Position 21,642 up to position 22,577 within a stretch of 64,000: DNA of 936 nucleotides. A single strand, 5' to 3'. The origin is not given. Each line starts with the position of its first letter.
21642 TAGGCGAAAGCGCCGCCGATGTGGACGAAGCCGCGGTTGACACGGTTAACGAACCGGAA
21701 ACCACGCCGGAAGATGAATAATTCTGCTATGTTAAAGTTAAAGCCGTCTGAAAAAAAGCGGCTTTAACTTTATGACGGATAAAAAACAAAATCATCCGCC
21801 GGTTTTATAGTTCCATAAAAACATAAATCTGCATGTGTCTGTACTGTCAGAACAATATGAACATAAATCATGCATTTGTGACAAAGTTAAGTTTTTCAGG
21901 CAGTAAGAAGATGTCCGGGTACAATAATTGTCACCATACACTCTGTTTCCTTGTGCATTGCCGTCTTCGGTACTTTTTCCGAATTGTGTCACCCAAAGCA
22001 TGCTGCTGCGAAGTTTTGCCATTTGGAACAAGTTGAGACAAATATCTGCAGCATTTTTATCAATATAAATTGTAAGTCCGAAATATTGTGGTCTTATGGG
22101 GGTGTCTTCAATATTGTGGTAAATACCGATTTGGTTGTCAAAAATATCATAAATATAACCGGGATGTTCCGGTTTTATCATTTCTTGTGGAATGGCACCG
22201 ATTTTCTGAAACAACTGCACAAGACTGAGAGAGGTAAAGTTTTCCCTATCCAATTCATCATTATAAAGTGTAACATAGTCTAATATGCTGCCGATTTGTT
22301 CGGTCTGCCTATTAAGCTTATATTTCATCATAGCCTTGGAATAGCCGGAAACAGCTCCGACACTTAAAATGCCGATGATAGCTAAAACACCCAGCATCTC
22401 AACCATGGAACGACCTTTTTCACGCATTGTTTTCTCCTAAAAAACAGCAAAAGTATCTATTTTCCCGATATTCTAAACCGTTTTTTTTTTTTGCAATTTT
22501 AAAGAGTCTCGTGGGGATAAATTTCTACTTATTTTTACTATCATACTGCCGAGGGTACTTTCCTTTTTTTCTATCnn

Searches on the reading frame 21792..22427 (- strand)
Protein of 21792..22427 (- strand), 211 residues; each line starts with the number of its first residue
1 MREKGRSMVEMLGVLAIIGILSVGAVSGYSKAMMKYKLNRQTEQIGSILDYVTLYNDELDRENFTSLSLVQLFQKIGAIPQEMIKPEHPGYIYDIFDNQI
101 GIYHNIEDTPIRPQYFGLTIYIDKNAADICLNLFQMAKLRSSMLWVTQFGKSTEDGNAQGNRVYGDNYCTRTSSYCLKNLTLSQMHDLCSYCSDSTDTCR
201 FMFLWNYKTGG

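Call 8: search_protein_families(library=pfam, proteins=[window:21792-22427:-], max_evalue=0.01)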
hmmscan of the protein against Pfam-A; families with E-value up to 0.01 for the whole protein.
window:21792-22427:- (211 aa): 1 family
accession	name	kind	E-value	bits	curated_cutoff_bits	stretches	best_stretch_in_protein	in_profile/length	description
PF07963.17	N_methyl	-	0.0052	16.8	21.2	1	2-25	3-26/27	Prokaryotic N-terminal methylation motif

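Call 16: find_encoding_contigs(protein=window:21792-22427:-, flank=3000, max_places=10)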
Protein window:21792-22427:- (211 aa): 15 contigs read that carry it; 10 places shown.
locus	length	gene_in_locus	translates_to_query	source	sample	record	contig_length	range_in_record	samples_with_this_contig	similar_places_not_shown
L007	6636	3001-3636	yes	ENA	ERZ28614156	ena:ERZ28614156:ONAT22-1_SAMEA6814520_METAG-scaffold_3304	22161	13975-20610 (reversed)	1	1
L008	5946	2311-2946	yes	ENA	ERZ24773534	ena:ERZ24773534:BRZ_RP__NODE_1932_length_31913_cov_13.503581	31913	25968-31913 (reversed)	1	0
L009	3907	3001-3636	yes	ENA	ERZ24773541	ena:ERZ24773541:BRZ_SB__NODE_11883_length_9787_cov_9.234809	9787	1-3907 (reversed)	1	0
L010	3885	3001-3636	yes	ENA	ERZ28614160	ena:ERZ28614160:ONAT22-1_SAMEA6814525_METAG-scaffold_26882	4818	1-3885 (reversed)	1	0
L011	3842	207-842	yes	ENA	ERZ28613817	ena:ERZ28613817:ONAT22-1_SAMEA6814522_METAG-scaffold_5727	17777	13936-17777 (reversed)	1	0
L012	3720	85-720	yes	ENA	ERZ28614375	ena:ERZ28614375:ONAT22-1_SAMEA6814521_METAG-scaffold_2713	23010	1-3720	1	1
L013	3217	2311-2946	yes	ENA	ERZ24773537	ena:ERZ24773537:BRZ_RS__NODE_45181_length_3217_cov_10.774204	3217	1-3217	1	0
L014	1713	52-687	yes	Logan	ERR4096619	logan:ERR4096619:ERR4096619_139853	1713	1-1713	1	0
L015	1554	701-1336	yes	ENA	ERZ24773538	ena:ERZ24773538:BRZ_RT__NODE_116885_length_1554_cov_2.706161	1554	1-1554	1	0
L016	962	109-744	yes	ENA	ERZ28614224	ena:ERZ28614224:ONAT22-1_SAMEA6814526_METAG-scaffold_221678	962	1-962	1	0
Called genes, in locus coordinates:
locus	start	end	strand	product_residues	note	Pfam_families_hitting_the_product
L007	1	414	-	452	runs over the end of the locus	PF02646:RmuC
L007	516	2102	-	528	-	PF28550:DUF8436, PF01266:DAO (faint), PF21688:FAD-depend_C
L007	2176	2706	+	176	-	-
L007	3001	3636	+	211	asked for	-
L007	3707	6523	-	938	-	PF00521:DNA_topoisoIV, PF03989:DNA_gyraseA_C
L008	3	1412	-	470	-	?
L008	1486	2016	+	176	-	-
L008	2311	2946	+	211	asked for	-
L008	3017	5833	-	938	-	PF00521:DNA_topoisoIV, PF03989:DNA_gyraseA_C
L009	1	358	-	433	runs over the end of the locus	PF02646:RmuC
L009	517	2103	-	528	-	PF28550:DUF8436, PF01266:DAO (faint), PF21688:FAD-depend_C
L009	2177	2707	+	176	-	-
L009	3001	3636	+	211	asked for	-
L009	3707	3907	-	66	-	?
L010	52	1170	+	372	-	PF04055:Radical_SAM, PF06969:HemN_C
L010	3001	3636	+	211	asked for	-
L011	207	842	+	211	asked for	-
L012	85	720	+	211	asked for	-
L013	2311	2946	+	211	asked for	-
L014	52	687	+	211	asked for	-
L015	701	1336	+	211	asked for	-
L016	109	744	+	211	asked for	-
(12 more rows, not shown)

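Call 20: find_homologous_proteins(query=window:21792-22427:-, max_evalue=0.00001)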
Query window:21792-22427:- (211 aa): 2372 proteins with E <= 0.00001 among 2504 candidates; the best 120 are listed.
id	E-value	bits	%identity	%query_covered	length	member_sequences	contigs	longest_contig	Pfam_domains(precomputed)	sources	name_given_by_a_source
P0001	1.1e-124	432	90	98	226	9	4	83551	-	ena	-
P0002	2.1e-108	379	78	100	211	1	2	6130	-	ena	-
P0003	5.0e-97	342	74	100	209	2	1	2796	-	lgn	-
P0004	2.6e-94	333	69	100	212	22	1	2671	-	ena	-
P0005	6.3e-91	322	73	100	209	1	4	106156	-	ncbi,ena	-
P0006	8.5e-91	321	73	100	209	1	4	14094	-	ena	-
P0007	3.6e-90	319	72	100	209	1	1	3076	-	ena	-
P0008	7.0e-89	315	65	99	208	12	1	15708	-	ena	-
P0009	1.5e-87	311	65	100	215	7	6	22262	-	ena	-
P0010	4.1e-86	306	64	98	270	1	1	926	-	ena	-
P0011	1.4e-83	298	67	97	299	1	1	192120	-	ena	-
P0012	1.5e-83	298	67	97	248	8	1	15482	-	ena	-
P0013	1.8e-83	297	66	97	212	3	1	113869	-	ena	-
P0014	1.1e-82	295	67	97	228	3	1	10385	-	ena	-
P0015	7.2e-82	292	64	94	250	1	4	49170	-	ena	-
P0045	3.6e-59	218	55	97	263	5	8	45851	-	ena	-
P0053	7.1e-54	201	49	95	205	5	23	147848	-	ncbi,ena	-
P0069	9.5e-52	194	49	95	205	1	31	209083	-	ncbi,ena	-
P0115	1.5e-49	187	50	95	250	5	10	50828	-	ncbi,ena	-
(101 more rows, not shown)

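Call 21: find_encoding_contigs(protein=P0069, flank=1500, max_places=10)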
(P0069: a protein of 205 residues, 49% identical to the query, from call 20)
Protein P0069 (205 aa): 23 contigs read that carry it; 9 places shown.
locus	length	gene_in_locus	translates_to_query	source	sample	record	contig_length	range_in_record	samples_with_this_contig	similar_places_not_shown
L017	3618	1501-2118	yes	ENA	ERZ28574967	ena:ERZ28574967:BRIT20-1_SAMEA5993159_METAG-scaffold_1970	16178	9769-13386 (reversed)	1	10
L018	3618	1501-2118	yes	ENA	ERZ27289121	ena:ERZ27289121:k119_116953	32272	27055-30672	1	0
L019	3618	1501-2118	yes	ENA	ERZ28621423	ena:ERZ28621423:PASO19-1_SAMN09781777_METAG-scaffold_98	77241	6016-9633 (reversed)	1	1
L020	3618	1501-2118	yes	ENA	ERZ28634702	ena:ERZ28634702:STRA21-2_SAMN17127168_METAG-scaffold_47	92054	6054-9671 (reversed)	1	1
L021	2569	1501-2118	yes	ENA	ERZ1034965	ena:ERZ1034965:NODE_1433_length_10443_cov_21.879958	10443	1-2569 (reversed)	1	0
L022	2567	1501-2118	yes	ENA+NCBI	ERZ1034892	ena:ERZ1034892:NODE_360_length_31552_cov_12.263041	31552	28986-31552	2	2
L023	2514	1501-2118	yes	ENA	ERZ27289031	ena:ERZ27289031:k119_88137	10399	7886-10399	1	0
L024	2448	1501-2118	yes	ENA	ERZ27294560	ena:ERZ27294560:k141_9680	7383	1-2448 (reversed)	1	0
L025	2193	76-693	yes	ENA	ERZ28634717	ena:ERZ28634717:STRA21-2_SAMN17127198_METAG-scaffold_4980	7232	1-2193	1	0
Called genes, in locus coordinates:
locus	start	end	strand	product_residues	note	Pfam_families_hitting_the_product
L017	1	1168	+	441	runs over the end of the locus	PF00939:Na_sulph_symp, PF02040:ArsB, PF03600:CitMHS, PF16980:CitMHS_2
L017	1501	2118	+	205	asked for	-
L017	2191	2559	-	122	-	PF16320:Ribosomal_L12_N, PF00542:Ribosomal_L12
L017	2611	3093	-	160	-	PF00466:Ribosomal_L10, PF27436:RL10_C (weak)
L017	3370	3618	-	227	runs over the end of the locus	PF00687:Ribosomal_L1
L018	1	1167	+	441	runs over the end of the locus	PF00939:Na_sulph_symp, PF02040:ArsB, PF16980:CitMHS_2, PF03600:CitMHS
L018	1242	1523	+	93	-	-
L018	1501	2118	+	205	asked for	-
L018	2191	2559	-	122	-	PF16320:Ribosomal_L12_N, PF00542:Ribosomal_L12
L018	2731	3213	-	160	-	PF00466:Ribosomal_L10, PF27436:RL10_C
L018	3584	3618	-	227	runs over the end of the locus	PF00687:Ribosomal_L1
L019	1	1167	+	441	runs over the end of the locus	PF00939:Na_sulph_symp, PF02040:ArsB, PF16980:CitMHS_2, PF03600:CitMHS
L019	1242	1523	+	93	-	-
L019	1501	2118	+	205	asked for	-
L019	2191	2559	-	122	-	PF16320:Ribosomal_L12_N, PF00542:Ribosomal_L12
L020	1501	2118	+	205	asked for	-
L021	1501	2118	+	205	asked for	-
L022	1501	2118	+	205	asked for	-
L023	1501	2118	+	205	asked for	-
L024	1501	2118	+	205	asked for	-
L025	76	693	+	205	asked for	-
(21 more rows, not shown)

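Call 22: find_encoding_contigs(protein=P0053, flank=1500, max_places=10)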
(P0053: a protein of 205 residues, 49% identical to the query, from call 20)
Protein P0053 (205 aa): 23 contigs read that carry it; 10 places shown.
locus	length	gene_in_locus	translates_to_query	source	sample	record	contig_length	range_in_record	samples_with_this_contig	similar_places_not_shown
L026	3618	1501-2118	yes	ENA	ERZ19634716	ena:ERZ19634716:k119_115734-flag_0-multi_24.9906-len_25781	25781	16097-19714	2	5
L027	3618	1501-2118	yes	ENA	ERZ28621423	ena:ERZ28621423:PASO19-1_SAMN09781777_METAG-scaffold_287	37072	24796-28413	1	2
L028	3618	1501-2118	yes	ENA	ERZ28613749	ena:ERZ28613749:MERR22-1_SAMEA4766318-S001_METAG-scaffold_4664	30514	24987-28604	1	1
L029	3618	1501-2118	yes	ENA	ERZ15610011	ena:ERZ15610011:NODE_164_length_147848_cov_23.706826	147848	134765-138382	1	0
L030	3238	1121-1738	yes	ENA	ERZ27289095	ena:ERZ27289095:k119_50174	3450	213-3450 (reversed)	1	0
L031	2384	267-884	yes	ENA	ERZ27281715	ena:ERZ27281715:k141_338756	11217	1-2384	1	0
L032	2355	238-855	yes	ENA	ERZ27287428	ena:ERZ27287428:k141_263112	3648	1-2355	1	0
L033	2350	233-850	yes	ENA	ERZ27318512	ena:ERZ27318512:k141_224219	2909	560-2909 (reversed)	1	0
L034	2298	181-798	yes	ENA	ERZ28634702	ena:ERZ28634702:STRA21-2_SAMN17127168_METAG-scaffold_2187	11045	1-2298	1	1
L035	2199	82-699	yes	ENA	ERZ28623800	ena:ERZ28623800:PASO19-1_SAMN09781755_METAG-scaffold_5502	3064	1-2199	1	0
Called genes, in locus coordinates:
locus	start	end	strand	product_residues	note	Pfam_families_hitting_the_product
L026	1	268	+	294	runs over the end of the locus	PF13174:TPR_6 (faint)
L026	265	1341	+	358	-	PF01171:ATP_bind_3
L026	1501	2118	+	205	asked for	-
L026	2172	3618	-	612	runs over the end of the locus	PF02518:HATPase_c (weak), PF13589:HATPase_c_3, PF00183:HSP90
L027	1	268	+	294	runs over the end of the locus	PF13174:TPR_6 (faint)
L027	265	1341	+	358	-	PF01171:ATP_bind_3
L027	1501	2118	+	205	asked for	-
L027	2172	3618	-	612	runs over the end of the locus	PF02518:HATPase_c (weak), PF13589:HATPase_c_3, PF00183:HSP90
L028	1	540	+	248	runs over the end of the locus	-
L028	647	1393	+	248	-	-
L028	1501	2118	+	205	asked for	-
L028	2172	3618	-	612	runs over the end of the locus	PF02518:HATPase_c (weak), PF13589:HATPase_c_3, PF00183:HSP90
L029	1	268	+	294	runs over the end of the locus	PF13174:TPR_6 (faint)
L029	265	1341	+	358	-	PF01171:ATP_bind_3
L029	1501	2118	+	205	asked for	-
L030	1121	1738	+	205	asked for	-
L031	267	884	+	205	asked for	-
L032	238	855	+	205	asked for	-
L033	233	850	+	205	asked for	-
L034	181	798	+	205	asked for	-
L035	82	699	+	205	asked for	-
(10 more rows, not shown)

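Call 23: find_encoding_contigs(protein=P0005, flank=1500, max_places=10)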
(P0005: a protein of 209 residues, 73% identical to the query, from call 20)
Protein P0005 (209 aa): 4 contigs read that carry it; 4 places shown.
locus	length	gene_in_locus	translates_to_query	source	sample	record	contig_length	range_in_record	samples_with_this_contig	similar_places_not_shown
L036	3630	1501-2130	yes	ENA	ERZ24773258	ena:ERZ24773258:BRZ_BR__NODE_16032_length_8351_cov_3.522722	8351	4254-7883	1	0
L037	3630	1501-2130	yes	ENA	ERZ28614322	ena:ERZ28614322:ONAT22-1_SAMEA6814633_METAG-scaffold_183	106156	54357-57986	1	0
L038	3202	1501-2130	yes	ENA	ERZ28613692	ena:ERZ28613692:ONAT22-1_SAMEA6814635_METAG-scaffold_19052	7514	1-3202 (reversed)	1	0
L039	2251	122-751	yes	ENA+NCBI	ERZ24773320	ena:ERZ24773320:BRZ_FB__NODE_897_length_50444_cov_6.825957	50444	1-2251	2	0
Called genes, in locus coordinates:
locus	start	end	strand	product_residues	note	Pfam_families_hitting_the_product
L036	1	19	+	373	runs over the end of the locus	PF00149:Metallophos, PF12850:Metallophos_2 (weak)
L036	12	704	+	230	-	PF00702:Hydrolase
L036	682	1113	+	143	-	-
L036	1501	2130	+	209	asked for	-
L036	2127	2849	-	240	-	PF00308:Bac_DnaA (weak), PF22688:Hda_lid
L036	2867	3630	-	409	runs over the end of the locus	?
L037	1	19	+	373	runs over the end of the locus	PF00149:Metallophos, PF12850:Metallophos_2 (weak)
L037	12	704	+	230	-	PF00702:Hydrolase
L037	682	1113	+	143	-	-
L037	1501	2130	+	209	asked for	-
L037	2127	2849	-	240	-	PF00308:Bac_DnaA (weak), PF22688:Hda_lid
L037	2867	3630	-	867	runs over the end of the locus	PF08448:PAS_4 (faint), PF13426:PAS_9 (faint), PF13596:PAS_10 (faint), PF00989:PAS (weak), PF13188:PAS_8 (faint), PF00512:HisKA, PF02518:HATPase_c, PF00072:Response_reg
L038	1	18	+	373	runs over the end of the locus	PF00149:Metallophos, PF12850:Metallophos_2 (weak)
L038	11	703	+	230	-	PF00702:Hydrolase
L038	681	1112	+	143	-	-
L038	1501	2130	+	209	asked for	-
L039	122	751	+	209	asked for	-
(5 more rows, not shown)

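Call 28: find_related_loci(query=A2, collection=metagenome_contigs, flank=1500)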
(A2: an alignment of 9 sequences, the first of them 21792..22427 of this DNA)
Query A2 (211 aa) in metagenome_contigs; peptide patterns used: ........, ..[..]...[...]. (x = any residue, [..] = any of these).
600 stretches matched a pattern (row limit reached: there are more); 434 encode a relative of the query (tblastn E <= 1e-3); the best 80 are kept; 80 distinct loci.
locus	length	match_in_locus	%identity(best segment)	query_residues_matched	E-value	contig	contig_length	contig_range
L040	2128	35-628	49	3-203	2e-60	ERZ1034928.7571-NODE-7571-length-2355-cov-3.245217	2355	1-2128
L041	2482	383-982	46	3-206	1e-51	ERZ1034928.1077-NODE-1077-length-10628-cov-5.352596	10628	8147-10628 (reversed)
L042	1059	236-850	43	4-203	3e-46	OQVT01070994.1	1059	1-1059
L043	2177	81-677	43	5-206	2e-42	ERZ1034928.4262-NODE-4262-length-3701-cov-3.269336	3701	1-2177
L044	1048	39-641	40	3-208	1e-43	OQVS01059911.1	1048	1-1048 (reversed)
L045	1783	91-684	40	3-205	1e-41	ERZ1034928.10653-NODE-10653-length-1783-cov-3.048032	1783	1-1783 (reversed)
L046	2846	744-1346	39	3-208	1e-40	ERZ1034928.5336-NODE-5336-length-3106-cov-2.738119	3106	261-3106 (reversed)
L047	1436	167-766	41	5-205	3e-41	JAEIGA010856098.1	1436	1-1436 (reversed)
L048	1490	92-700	41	3-207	2e-40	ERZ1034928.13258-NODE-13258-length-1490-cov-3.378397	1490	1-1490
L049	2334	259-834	41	5-201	1e-37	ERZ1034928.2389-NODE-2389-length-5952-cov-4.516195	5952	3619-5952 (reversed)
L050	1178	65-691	36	3-207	7e-38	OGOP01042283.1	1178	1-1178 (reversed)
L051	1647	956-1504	40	5-200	6e-37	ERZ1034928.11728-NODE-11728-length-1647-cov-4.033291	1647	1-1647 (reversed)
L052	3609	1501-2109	38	5-205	3e-36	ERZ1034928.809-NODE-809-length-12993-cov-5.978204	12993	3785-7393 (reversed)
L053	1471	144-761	38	3-205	6e-37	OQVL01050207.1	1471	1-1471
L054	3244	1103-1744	36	5-208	1e-35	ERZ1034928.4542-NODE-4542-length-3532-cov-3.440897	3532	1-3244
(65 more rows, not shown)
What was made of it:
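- Tried and rejected: A protein-guided scan was used instead (call 28).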

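Call 46: search_protein_families(library=ncbifam, proteins=[window:21792-22427:-], max_evalue=0.01)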
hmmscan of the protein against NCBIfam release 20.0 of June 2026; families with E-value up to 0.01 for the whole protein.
window:21792-22427:- (211 aa): 0 families

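Call 54: predict_structure(alignment_id=A2)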
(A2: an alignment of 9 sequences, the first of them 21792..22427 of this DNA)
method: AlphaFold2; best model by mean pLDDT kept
length: 211 residues; sequences in the alignment: 9
mean_pLDDT: 79.3   pTM: 0.75
mean pLDDT of the five models: 79.3, 79.2, 78.3, 78.2, 76.9
residues with pLDDT >= 90: 76; 70-90: 88; 50-70: 27; < 50: 20
segments of 3 or more residues with pLDDT < 50: 1-6, 15-23, 209-211
pLDDT, mean of each block of 10 residues (from residue 1): 46 48 56 92 92 81 76 88 88 92 69 80 85 93 90 79 89 81 91 77 76 34
secondary structure, 60 per line:
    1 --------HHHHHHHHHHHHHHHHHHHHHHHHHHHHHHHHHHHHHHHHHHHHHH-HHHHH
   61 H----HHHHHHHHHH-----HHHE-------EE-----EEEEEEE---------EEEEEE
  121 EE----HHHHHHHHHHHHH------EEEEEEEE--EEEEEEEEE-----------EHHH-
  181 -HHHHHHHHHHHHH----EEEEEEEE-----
elements in order: H9-54 H56-61 H66-75 E99-105 E115-122 H127-139 E146-153 E156-164 H182-194 E199-206

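Call 56: fold_search(model_id=the predicted structure, library=pdb)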
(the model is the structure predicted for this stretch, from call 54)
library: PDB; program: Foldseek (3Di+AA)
matches with E <= 10: 386; with E <= 0.001: 3
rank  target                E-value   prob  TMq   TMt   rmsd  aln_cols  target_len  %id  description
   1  8uhf_E                6.6e-05  1.00  0.53  0.58   5.4       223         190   15  Cryo-EM of Vibrio cholerae toxin co-regulated pilus - asymmetric reconstruction (released 2023-12-06)
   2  9iuf_A                1.0e-04  1.00  0.57  0.58   6.4       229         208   15  Cryo-EM structure of the type IVb pilus from enterotoxigenic Escherichia coli (released 2025-05-28)
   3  8uhf_H                5.2e-04  1.00  0.55  0.61   5.5       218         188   13  Cryo-EM of Vibrio cholerae toxin co-regulated pilus - asymmetric reconstruction (released 2023-12-06)
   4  3s0t_A                3.0e-03  1.00  0.46  0.52   6.0       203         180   11  Crystal structure of the CofA Type IV pilin subunit from enterotoxigenic E. coli (released 2012-04-11)
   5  1q5f_MODEL_1_A        2.4e-02  0.92  0.40  0.50   6.6       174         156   16  NMR Structure of Type IVb pilin (PilS) from Salmonella typhi (released 2004-07-27)
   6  3fhu_A                3.0e-02  0.97  0.42  0.56   5.6       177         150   14  Crystal structure of type IV b pilin from Salmonella typhi (released 2009-10-20)
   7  3jc8_Oa               8.9e-02  0.18  0.20  0.21  27.9       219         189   10  Architectural model of the type IVa pilus machine in a piliated state (released 2016-03-16)
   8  6lnc_B                8.9e-02  0.14  0.19  0.14  14.2       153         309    8  CryoEM structure of Cascade-TniQ complex (released 2020-02-19)
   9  6vqw_H                1.2e-01  0.25  0.24  0.17  10.8       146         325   10  Type I-F CRISPR-Csy complex with its inhibitor AcrF8 (released 2020-03-11)
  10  6v9q_G                1.3e-01  0.12  0.19  0.15  13.3       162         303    9  Cryo-EM structure of Cascade-TniQ binary complex (released 2020-01-29)
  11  8zdy_B                1.5e-01  0.18  0.22  0.16   9.7       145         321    8  Cryo-EM structure of Cas8-HNH system at target free state (released 2024-10-02)
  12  6uvn_C                1.5e-01  0.13  0.19  0.15  14.9       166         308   11  CryoEM structure of VcCascasde-TniQ complex (released 2020-01-29)
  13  6lnb_G                1.5e-01  0.13  0.18  0.13  11.2       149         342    9  CryoEM structure of Cascade-TniQ-dsDNA complex (released 2020-02-19)
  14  6lnb_C                1.5e-01  0.09  0.16  0.12  16.6       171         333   10  CryoEM structure of Cascade-TniQ-dsDNA complex (released 2020-02-19)
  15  6kqr_E                1.6e-01  0.25  0.23  0.16  12.0       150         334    7  A pre-assembled molecular-helical Cascade backbone of Csy3 subunits from Zymomonas mobilis (released 2020-05-13)
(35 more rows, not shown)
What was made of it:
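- On Type IV pilin (type IVb-like): The top PDB matches are TcpA (8uhf, E=6.6e-5), an ETEC type IVb pilus (9iuf), CofA and S. Typhi PilS (calls 54, 56).
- Closest known: Type IVb pilin promoters driven by AraC-family activators. Same: The pilin fold class is the same (calls 54, 56).
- Its best PDB matches are the type IVb pilins TcpA, CofA and PilS (calls 54, 56).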

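Call 60: find_encoding_contigs(protein=P0115, flank=400, max_places=10)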
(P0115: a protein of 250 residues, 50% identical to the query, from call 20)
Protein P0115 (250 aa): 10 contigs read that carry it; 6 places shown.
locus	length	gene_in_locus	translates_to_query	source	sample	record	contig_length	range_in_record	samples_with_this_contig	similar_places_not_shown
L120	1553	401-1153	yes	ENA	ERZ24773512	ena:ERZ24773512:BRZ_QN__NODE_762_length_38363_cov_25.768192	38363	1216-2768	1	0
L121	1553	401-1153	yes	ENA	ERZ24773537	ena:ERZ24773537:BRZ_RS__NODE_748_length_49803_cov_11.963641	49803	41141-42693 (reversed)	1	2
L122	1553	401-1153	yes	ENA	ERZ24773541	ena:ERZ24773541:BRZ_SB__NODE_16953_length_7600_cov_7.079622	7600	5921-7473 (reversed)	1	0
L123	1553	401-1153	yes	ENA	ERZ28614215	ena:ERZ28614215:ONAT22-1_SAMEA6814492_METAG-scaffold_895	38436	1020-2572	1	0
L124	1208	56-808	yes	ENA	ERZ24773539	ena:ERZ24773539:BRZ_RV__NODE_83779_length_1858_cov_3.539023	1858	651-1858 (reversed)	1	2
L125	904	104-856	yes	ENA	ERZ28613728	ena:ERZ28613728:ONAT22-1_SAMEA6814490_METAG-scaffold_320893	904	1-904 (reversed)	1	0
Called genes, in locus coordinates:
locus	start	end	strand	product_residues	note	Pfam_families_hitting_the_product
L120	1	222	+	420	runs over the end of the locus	PF19295:SufBD_N, PF01458:SUFBD_core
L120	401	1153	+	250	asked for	-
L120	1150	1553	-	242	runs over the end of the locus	PF00308:Bac_DnaA (weak), PF22688:Hda_lid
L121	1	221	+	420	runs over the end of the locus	PF19295:SufBD_N, PF01458:SUFBD_core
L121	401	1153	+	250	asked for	-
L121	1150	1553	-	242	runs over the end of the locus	PF00308:Bac_DnaA (weak), PF22688:Hda_lid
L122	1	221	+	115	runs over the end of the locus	?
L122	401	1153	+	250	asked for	-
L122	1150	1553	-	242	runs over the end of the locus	PF00308:Bac_DnaA (weak), PF22688:Hda_lid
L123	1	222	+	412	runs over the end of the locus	?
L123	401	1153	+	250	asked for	-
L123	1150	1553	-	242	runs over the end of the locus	PF00308:Bac_DnaA (weak), PF22688:Hda_lid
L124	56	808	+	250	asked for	-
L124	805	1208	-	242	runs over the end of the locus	PF00308:Bac_DnaA (weak), PF22688:Hda_lid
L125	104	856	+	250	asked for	-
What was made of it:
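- Cassettes are scattered singly among housekeeping genes at different sites in different lineages (calls 16, 21-23, 60).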

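Call 61: find_encoding_contigs(protein=P0045, flank=400, max_places=10)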
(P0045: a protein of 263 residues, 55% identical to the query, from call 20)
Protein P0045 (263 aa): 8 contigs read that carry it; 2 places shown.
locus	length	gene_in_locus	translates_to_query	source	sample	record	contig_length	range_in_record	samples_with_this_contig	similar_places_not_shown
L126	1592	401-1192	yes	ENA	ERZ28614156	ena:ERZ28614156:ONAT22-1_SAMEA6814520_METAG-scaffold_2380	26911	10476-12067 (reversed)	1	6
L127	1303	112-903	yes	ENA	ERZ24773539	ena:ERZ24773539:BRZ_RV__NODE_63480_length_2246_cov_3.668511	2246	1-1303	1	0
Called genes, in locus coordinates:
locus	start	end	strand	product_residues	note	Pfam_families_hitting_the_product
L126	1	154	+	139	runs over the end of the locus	-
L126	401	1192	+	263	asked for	-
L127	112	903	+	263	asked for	-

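Call 62: find_encoding_contigs(protein=P0009, flank=400, max_places=10)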
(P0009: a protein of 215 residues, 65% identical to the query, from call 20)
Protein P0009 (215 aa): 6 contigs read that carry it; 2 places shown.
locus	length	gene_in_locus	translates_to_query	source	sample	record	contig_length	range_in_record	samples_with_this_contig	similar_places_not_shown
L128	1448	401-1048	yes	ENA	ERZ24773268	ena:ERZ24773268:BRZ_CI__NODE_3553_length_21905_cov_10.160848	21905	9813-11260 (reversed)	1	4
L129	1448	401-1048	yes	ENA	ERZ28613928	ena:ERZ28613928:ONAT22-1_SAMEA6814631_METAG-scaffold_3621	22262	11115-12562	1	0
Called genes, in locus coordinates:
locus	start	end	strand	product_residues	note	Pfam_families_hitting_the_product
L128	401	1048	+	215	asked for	-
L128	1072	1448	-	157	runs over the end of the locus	-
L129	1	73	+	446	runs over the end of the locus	PF01595:CNNM, PF00571:CBS, PF03471:CorC_HlyC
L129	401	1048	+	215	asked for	-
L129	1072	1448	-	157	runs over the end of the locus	-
